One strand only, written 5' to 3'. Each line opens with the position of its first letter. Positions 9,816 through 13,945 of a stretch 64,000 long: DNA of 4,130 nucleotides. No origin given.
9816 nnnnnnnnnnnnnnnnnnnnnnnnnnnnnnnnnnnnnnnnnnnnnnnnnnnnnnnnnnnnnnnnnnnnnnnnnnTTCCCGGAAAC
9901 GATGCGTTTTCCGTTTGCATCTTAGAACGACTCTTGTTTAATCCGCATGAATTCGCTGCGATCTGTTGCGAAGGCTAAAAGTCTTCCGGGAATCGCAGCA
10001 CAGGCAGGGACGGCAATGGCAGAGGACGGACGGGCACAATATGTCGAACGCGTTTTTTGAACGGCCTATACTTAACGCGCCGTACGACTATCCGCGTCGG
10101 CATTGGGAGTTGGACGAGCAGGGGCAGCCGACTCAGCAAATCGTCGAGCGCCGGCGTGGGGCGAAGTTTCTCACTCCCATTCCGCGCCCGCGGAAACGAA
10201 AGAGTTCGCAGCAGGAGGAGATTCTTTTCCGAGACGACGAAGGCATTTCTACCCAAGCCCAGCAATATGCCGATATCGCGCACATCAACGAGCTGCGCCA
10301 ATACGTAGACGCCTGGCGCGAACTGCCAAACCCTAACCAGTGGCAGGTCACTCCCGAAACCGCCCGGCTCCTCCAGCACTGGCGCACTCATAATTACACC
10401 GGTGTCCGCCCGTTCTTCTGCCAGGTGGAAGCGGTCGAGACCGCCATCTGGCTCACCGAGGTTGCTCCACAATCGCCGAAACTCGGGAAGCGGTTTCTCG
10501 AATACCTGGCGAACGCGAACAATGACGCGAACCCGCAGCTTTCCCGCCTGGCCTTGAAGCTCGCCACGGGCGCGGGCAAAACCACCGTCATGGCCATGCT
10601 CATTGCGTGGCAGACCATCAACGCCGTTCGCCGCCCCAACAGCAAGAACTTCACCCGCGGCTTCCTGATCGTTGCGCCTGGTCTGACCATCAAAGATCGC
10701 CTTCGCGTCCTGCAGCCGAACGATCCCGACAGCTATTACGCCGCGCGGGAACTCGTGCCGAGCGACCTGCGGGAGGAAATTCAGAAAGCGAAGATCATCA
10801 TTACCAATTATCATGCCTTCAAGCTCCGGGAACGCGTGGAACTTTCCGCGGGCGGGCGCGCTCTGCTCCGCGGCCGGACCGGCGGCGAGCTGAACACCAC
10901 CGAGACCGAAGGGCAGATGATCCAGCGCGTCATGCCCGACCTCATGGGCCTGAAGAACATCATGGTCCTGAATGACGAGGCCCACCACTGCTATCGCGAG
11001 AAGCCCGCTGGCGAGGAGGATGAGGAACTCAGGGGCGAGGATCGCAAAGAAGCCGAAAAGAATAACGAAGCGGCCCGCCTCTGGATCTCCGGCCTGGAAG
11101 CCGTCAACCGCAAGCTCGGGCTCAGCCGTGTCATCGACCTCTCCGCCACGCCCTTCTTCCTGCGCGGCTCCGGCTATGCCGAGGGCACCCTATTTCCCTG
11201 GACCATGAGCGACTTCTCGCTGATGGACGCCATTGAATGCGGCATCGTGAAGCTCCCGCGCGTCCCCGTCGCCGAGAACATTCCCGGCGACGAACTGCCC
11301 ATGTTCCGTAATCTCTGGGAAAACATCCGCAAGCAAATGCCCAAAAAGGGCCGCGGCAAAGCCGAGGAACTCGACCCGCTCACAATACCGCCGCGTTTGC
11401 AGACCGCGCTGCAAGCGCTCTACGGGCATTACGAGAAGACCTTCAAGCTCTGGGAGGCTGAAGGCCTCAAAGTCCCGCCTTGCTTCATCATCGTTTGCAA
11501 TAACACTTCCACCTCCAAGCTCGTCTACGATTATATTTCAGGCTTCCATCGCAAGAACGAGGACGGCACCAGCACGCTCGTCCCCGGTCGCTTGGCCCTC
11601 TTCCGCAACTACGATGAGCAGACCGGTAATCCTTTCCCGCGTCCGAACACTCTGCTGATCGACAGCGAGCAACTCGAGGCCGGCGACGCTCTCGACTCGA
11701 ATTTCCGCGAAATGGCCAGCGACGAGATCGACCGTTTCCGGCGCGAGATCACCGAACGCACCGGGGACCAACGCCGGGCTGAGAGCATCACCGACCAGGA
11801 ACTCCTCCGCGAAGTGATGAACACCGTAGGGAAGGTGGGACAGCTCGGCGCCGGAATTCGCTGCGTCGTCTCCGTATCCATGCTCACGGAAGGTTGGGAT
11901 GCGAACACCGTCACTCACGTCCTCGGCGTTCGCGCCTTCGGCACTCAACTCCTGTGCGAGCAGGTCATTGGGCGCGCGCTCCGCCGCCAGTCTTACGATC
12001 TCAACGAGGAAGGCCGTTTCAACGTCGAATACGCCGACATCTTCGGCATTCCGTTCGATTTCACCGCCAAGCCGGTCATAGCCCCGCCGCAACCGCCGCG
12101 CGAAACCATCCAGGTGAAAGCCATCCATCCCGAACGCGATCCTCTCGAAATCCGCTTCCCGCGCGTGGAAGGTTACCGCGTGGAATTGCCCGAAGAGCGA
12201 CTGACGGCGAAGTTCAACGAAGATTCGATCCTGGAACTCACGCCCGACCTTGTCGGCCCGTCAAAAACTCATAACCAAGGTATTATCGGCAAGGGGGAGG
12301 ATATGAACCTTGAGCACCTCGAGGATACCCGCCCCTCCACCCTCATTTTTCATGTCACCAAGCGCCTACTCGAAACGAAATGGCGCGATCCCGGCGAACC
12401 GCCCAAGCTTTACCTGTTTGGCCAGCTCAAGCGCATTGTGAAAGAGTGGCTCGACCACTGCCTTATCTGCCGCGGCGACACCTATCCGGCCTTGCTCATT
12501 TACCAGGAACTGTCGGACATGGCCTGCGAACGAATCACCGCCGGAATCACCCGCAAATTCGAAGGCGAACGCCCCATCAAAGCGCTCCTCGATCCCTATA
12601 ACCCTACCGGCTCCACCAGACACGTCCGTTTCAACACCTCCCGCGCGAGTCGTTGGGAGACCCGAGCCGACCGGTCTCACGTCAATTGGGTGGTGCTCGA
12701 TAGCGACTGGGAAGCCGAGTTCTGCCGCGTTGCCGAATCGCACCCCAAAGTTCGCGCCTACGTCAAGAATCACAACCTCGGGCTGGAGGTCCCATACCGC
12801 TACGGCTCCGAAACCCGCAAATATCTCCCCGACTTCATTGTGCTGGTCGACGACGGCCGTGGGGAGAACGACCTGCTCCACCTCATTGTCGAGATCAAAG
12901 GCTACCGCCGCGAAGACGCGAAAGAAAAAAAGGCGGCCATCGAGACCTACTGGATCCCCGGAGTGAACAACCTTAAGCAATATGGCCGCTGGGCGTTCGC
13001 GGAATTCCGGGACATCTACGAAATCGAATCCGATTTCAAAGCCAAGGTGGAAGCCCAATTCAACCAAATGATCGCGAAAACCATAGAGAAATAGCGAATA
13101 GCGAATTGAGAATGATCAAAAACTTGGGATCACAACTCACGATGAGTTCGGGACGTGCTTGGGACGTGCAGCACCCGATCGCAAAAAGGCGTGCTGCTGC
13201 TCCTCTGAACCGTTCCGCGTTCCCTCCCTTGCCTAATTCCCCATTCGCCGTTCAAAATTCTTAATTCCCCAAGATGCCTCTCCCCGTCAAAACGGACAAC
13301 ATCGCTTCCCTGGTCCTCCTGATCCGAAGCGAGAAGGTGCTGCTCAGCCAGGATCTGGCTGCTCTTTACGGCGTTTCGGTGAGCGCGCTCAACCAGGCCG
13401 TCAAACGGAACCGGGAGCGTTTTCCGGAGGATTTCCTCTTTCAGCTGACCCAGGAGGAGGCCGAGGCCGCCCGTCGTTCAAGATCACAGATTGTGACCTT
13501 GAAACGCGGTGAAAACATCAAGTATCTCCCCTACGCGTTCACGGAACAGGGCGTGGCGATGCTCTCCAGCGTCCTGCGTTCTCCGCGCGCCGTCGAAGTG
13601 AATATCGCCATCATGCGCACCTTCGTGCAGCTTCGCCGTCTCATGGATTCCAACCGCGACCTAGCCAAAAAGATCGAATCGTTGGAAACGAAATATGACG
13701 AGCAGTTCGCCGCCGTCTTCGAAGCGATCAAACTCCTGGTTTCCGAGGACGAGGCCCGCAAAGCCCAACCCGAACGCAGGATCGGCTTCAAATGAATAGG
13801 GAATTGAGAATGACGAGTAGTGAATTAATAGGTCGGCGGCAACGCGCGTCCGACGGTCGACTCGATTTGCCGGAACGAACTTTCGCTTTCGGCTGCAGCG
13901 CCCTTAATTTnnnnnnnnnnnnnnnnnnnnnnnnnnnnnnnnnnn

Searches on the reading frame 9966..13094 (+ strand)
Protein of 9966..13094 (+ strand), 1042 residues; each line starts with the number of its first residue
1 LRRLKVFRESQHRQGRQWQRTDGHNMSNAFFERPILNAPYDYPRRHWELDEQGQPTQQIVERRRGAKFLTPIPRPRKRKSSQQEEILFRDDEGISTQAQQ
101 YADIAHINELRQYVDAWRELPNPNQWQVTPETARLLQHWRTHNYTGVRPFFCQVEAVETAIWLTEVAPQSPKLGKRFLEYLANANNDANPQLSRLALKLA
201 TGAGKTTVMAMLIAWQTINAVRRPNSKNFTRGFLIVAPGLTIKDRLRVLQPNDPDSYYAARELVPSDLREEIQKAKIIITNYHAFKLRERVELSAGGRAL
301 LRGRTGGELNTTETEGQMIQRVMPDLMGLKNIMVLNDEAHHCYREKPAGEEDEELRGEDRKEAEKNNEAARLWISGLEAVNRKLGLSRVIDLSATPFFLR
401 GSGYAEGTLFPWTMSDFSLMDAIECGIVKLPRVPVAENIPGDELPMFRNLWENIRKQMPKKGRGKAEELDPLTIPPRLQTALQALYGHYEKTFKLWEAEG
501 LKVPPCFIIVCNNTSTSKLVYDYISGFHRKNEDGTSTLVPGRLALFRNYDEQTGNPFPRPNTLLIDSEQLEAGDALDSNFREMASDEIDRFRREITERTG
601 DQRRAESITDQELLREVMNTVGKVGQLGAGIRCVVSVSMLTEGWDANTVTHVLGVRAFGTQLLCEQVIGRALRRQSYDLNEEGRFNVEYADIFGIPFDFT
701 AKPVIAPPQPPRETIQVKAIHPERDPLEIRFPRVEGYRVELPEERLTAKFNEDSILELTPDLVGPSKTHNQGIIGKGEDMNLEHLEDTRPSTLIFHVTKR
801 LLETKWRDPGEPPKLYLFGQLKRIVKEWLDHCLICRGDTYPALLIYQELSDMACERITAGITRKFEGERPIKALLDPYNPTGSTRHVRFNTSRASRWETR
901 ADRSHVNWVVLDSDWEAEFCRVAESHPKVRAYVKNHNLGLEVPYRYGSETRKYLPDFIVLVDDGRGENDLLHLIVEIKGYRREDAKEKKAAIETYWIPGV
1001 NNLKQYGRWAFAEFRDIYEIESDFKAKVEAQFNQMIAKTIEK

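Call 9: search_protein_families(library=pfam, proteins=[window:9966-13094:+], max_evalue=1)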
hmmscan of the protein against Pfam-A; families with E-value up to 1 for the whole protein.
window:9966-13094:+ (1042 aa): 5 families
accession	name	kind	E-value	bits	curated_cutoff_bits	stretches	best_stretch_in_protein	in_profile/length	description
PF04851.21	ResIII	-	2.7e-09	37.6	22.5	1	182-397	20-163/164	Type III restriction enzyme, res subunit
PF19778.5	RE_endonuc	-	1.4e-05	25.3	23.4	1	907-988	6-81/108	Endonuclease domain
PF13401.12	AAA_22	-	0.05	14.4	27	1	201-346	14-97/130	AAA domain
PF08722.17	Tn7_TnsA-like_N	-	0.052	14.5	26.5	1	941-996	13-73/85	TnsA-like endonuclease N terminal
PF00271.37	Helicase_C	-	0.21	12.3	23.5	1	631-674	66-109/110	Helicase conserved C-terminal domain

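Call 49: search_protein_families(library=padloc, proteins=[window:9966-13094:+], max_evalue=0.001)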
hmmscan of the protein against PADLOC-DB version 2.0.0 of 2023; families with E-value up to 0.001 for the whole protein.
window:9966-13094:+ (1042 aa): 2 families
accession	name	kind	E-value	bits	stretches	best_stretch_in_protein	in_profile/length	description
PDLC03647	REase_III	-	5.8e-05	19.4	0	903-978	867-935/989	Type III restriction enzyme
PDLC03648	REase_III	-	0.00042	16.5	1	631-674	311-354/871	Type III restriction enzyme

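Call 69: search_protein_families(library=ncbifam, proteins=[window:9966-13094:+], max_evalue=0.00001)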
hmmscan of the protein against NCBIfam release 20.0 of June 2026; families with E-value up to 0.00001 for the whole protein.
window:9966-13094:+ (1042 aa): 1 family
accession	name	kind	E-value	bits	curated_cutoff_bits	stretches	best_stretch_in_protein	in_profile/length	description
NF046055.1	restr_BPTD_3080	equivalog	0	1370.8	800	1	31-1027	1-969/970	BPTD_3080 family restriction endonuclease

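Call 102: search_dna_similar(query=window:9966-13094:+, collection=plasmids, mode=protein, max_evalue=1e-50, max_rows=40)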
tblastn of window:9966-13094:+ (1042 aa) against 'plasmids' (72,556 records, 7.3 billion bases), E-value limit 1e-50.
Records with a match: 39; places in all: 40; records where one place covers at least 80% of the query: 31.
Best place of each record, by identity: 60-80% 8; <60% 31.
By first word of the organism name: Pseudomonas 4; Shinella 4; Rhizobium 4; Rhodococcus 4; Sphingobium 3; Methylibium 2; Agrobacterium 2; Planktothrix 2; Gemmobacter 1; Tistrella 1; and 12 more.
By predicted mobility (MOB-suite, as given by PLSDB): non-mobilizable 17; conjugative 12; mobilizable 10.
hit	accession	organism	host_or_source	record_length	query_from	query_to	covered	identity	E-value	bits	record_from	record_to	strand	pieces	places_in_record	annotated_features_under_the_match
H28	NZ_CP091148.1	Pseudomonas avellanae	hazelnut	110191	26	1036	97%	68.8%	0e+0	1409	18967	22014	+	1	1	BPTD_3080 family restriction endonuclease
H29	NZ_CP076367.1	Gemmobacter fulvus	cell culture,Anabaena culture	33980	23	1030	97%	66.6%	0e+0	1390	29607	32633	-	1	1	BPTD_3080 family restriction endonuclease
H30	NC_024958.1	Methylibium sp. T29-B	water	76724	2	1030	99%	64.4%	0e+0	1307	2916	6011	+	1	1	BPTD_3080 family restriction endonuclease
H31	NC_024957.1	Methylibium sp. T29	water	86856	23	1030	97%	65.1%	0e+0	1306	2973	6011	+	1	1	BPTD_3080 family restriction endonuclease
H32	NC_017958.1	Tistrella mobilis KA081020-065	-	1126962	26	1039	97%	61.9%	0e+0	1269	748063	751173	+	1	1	record has no annotation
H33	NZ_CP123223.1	Pseudomonas amygdali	Aesculus hippocastanum,cell culture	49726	233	1036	77%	71.2%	0e+0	1149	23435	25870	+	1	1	BPTD_3080 family restriction endonuclease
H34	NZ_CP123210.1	Pseudomonas amygdali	Aesculus hippocastanum,cell culture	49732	233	1036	77%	71.2%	0e+0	1149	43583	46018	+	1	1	BPTD_3080 family restriction endonuclease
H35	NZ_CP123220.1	Pseudomonas amygdali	Aesculus hippocastanum,cell culture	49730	233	1036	77%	71.2%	0e+0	1149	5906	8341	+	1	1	BPTD_3080 family restriction endonuclease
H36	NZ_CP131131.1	Shinella zoogloeoides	isolate,Activated charcoal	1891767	26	1030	96%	56.8%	0e+0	1142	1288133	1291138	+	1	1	none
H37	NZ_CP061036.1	Sphingomonas aliaeris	whole organism,Pork steak,pork steak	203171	23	1037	97%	52.3%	0e+0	979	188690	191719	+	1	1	BPTD_3080 family restriction endonuclease | DUF3883 domain-containing protein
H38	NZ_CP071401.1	Rhizobium leguminosarum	lentil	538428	19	1028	97%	52.1%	0e+0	959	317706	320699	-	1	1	BPTD_3080 family restriction endonuclease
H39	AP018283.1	Chondrocystis sp. NIES-4102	-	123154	26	1031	97%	46.4%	0e+0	829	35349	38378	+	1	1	type III restriction-modification enzyme, R/helicase subunit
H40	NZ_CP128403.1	Candidatus Chlorohelix allophototropha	Single colony of Candidatus Chlorohelix ...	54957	26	1026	96%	46.0%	0e+0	823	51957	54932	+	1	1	BPTD_3080 family restriction endonuclease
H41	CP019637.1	Nostocales cyanobacterium HT-58-2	mixed culture,Nan Madol, Pohnpei soil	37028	26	1034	97%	45.2%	0e+0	804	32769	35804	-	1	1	restriction endonuclease subunit R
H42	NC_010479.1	Picosynechococcus sp. PCC 7002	-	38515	25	1035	97%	45.1%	0e+0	805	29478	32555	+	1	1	BPTD_3080 family restriction endonuclease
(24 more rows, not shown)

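Call 103: get_annotated_region(hit=H30, flank=9000)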
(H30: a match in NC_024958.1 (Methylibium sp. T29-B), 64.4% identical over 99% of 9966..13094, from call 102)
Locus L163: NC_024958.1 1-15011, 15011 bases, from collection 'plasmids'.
description: Methylibium sp. T29-B plasmid pT29B, complete sequence
organism: Methylibium sp. T29-B (NCBI taxid 1437443)
taxonomy: Bacteria; Pseudomonadota; Betaproteobacteria; Burkholderiales; Sphaerotilaceae; Methylibium; Methylibium sp. T29-B
host: -; source: water; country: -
typing (MOB-suite, as given by PLSDB): non-mobilizable; replicon rep_cluster_733
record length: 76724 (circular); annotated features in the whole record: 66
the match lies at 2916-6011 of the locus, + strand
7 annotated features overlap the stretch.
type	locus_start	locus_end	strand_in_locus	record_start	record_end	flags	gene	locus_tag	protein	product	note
CDS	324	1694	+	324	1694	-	-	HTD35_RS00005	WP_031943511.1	replication initiation protein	GO:0006270 - DNA replication initiation [Evidence IEA]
CDS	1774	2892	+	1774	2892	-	-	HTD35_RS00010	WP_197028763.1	PDDEXK nuclease domain-containing protein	-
CDS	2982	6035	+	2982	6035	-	-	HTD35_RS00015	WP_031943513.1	BPTD_3080 family restriction endonuclease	-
CDS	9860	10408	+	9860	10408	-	-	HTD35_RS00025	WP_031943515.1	bifunctional adenosylcobinamide kinase/adenosylcobinamide-phosphate guanylyltransferase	GO:0009236 - cobalamin biosynthetic process [Evidence IEA]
CDS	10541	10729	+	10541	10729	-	-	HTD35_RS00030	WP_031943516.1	CbtB domain-containing protein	-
CDS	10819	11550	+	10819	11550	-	-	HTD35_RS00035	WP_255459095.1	CbtA family protein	-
CDS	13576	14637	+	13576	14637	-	cobW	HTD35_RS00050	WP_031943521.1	cobalamin biosynthesis protein CobW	GO:0009236 - cobalamin biosynthetic process [Evidence IEA]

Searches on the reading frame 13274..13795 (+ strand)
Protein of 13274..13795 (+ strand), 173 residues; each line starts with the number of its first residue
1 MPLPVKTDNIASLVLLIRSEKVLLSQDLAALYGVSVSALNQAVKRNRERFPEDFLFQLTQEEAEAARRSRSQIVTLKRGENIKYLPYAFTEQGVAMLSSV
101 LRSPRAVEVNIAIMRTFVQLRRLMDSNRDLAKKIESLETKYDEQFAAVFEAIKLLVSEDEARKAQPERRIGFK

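Call 9: search_protein_families(library=pfam, proteins=[window:13274-13795:+], max_evalue=1)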
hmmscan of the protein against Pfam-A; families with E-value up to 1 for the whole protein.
window:13274-13795:+ (173 aa): 3 families
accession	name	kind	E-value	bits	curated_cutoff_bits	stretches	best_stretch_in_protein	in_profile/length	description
PF10543.14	ORF6N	-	4e-30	104.4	27.8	1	14-100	3-86/86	ORF6N domain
PF25443.1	ANG-1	-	0.052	14.2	28.5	1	118-148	21-51/105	ANG-1-like domain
PF09669.15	Phage_pRha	-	0.099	13.7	29.9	1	67-121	36-90/91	Phage regulatory protein Rha (Phage_pRha)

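Call 49: search_protein_families(library=padloc, proteins=[window:13274-13795:+], max_evalue=0.001)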
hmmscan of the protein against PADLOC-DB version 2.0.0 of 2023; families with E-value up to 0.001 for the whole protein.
window:13274-13795:+ (173 aa): 3 families
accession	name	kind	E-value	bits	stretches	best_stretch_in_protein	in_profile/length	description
PDLC04869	PDC-S05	-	1.5e-52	176.7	1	5-152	12-164/306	-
PDLC04856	PDC-S05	-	5.1e-51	170.9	1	5-171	7-174/177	-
PDLC04849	PDC-S05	-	2.1e-36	123.3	1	5-157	5-152/183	-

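Call 69: search_protein_families(library=ncbifam, proteins=[window:13274-13795:+], max_evalue=0.00001)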
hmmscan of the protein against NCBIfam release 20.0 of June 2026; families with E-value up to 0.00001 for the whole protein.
window:13274-13795:+ (173 aa): 0 families
